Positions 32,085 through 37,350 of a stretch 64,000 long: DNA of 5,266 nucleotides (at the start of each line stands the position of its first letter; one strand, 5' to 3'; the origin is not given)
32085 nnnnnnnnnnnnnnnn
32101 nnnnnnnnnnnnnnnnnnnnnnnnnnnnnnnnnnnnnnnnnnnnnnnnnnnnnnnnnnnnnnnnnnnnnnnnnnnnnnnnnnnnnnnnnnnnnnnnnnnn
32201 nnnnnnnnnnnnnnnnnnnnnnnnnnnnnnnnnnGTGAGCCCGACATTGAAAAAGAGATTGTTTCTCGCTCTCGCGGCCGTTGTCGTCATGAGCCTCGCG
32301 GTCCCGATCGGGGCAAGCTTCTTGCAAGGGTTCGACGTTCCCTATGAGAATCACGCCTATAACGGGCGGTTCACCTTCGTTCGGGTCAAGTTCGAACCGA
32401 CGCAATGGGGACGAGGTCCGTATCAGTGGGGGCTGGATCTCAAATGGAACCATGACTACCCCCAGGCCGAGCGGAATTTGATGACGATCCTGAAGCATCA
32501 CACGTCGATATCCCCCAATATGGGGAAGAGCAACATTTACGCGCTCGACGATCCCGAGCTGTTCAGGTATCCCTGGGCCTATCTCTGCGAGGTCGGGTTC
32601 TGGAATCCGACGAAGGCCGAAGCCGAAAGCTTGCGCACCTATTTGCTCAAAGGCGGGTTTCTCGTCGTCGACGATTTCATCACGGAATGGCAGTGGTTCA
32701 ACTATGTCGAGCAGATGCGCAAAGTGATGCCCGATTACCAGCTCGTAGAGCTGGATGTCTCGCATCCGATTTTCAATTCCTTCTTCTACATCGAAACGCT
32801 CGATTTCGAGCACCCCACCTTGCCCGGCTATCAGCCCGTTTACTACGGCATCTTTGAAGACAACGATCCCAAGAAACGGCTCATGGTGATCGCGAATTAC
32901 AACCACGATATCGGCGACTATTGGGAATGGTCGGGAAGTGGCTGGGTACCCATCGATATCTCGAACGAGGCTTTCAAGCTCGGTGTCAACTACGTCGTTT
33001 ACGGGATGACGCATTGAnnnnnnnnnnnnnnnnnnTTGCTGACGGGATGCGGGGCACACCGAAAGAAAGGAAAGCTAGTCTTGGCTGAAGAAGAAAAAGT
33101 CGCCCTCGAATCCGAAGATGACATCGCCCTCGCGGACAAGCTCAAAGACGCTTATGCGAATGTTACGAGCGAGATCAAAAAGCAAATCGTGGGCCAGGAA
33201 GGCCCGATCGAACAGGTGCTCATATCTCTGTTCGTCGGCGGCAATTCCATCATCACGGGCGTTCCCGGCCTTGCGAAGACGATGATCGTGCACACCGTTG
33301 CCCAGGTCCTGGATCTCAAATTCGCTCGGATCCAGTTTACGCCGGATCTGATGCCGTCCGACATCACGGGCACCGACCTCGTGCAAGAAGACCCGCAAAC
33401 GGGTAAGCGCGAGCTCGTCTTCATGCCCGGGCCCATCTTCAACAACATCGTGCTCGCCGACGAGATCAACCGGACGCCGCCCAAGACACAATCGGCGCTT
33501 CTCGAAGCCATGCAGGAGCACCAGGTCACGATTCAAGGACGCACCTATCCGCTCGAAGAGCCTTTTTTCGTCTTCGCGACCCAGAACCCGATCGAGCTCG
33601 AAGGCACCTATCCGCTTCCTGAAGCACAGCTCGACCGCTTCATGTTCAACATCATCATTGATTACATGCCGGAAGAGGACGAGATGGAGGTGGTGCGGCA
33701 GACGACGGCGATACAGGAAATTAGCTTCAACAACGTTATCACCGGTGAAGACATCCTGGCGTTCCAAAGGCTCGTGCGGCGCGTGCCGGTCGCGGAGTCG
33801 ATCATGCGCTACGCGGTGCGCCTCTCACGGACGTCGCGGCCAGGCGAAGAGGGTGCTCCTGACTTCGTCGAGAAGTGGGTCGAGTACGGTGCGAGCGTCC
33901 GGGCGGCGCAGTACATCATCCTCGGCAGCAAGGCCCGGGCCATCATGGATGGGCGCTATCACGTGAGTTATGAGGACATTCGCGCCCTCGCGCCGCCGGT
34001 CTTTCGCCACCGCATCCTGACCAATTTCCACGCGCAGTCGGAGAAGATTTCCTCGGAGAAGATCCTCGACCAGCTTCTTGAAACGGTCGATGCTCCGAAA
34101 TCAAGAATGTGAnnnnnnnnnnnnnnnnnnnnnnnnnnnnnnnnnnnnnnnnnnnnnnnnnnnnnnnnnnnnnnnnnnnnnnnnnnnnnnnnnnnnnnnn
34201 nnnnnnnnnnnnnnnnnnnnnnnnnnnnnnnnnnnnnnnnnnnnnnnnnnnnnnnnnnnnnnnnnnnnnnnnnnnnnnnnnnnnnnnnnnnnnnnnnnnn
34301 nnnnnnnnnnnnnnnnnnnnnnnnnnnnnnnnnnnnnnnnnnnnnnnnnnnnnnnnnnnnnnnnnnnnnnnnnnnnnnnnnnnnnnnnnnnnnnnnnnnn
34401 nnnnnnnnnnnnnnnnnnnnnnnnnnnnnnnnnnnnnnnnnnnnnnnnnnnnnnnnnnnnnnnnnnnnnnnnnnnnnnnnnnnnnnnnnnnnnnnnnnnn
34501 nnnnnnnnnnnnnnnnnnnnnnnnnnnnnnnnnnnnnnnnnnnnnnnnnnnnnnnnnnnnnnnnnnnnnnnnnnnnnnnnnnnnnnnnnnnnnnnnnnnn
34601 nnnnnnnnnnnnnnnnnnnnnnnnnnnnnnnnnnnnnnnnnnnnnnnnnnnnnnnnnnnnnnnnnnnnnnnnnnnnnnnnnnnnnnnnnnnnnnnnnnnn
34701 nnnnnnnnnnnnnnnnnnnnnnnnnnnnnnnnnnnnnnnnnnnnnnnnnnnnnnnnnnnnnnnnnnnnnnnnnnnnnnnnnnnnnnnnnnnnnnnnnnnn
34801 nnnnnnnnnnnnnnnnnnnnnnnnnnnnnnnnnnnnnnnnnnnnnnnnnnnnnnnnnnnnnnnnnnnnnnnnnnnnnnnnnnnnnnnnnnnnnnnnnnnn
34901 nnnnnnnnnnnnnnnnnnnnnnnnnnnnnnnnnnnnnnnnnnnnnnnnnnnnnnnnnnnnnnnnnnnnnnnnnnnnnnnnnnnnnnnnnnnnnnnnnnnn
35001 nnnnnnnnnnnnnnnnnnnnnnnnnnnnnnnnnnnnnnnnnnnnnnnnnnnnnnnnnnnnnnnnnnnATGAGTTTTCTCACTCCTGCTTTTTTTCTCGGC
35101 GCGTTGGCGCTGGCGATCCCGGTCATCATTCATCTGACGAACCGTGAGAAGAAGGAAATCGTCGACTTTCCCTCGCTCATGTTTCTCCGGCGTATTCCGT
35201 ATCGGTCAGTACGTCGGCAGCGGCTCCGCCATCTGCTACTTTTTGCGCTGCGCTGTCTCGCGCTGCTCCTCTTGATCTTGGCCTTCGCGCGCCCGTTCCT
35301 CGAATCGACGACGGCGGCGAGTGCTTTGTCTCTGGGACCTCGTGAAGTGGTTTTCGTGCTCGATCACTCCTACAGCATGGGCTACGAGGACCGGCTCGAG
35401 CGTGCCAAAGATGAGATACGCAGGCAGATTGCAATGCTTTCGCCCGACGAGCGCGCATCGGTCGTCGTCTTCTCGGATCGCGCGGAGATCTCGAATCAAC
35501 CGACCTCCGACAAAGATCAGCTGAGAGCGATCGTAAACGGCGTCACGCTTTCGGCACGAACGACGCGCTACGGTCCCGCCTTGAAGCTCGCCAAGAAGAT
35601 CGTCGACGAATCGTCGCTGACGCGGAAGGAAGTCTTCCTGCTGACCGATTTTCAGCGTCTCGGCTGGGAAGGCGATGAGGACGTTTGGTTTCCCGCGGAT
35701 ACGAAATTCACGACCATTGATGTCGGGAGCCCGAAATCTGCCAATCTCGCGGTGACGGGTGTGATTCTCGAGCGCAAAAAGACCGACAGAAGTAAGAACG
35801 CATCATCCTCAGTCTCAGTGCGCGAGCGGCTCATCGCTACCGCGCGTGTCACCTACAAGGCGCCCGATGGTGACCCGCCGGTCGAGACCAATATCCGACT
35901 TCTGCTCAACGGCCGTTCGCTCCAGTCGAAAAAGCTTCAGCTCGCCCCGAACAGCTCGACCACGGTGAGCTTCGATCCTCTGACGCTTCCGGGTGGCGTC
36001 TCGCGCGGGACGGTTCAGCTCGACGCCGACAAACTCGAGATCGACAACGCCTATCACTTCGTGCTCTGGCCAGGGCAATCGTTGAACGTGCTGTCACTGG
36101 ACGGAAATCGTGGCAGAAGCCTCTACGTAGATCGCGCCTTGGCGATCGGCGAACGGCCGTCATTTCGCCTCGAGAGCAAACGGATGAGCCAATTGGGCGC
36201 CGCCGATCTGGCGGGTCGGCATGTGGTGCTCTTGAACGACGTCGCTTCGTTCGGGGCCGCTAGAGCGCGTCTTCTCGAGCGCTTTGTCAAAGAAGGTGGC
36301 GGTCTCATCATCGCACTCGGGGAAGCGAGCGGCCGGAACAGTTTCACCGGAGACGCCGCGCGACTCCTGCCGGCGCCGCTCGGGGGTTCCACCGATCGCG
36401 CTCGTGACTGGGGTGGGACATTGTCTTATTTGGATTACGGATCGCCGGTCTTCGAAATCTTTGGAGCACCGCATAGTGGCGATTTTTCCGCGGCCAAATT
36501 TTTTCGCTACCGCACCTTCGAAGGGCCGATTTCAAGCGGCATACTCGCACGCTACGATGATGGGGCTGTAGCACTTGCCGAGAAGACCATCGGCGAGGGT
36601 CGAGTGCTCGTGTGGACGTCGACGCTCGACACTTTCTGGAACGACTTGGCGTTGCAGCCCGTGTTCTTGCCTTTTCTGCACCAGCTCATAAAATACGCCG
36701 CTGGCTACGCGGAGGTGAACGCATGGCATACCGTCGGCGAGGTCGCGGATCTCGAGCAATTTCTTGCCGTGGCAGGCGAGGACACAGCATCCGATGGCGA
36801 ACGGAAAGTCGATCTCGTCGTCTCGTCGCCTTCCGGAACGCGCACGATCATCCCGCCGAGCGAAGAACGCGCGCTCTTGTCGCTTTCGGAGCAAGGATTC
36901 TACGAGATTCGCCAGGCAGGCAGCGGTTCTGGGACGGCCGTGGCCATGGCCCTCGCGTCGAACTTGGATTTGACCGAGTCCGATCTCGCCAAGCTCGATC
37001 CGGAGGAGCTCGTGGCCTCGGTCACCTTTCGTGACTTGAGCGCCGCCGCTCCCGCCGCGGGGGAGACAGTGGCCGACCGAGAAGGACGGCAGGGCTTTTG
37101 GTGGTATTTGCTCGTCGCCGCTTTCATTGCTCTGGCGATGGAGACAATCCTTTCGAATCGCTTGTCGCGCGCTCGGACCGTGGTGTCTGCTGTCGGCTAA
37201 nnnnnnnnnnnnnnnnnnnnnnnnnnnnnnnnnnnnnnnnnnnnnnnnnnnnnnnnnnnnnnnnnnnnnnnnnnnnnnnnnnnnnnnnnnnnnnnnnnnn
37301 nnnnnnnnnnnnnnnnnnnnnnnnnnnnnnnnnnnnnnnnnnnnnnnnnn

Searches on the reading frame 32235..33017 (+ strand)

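Call 66: search_protein_families(library=pfam, proteins=[window:32235-33017:+], max_evalue=0.000001)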
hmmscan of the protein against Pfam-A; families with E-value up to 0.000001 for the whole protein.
window:32235-33017:+ (260 aa): 1 family
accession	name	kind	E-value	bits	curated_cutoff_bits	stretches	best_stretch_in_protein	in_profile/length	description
PF13709.12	DUF4159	-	7.3e-47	159.9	25.9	1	68-258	9-202/202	Domain of unknown function (DUF4159)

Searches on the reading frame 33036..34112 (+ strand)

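Call 65: search_protein_families(library=pfam, proteins=[window:33036-34112:+], max_evalue=0.000001)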
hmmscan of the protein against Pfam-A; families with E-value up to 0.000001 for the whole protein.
window:33036-34112:+ (358 aa): 4 families
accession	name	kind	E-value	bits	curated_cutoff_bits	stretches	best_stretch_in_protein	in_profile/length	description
PF07726.17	AAA_3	-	4.6e-62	208.1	27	1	72-204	3-131/131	ATPase family associated with various cellular activities (AAA)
PF17863.7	AAA_lid_2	-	1.1e-14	54.3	22.7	1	282-346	9-73/74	AAA lid domain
PF07728.20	AAA_5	-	3.7e-11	43.6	22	1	71-202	2-139/139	AAA domain (dynein-related subfamily)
PF20030.5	bpMoxR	-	1.3e-08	34.6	27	1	42-227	5-185/205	MoxR domain in the MoxR-vWA-beta-propeller ternary systems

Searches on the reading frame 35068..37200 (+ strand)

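Call 65: search_protein_families(library=pfam, proteins=[window:35068-37200:+], max_evalue=0.000001)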
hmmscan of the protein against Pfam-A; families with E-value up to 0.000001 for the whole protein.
window:35068-37200:+ (710 aa): 3 families
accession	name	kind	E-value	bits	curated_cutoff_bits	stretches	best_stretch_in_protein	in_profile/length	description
PF07584.16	BatA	-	1.6e-20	73.7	25.9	1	1-76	1-77/77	Aerotolerance regulator N-terminal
PF13519.12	VWA_2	-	1.7e-16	61.2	27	1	94-196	1-107/107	von Willebrand factor type A domain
PF00092.34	VWA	-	2.5e-07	31.5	23.8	1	94-194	2-112/174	von Willebrand factor type A domain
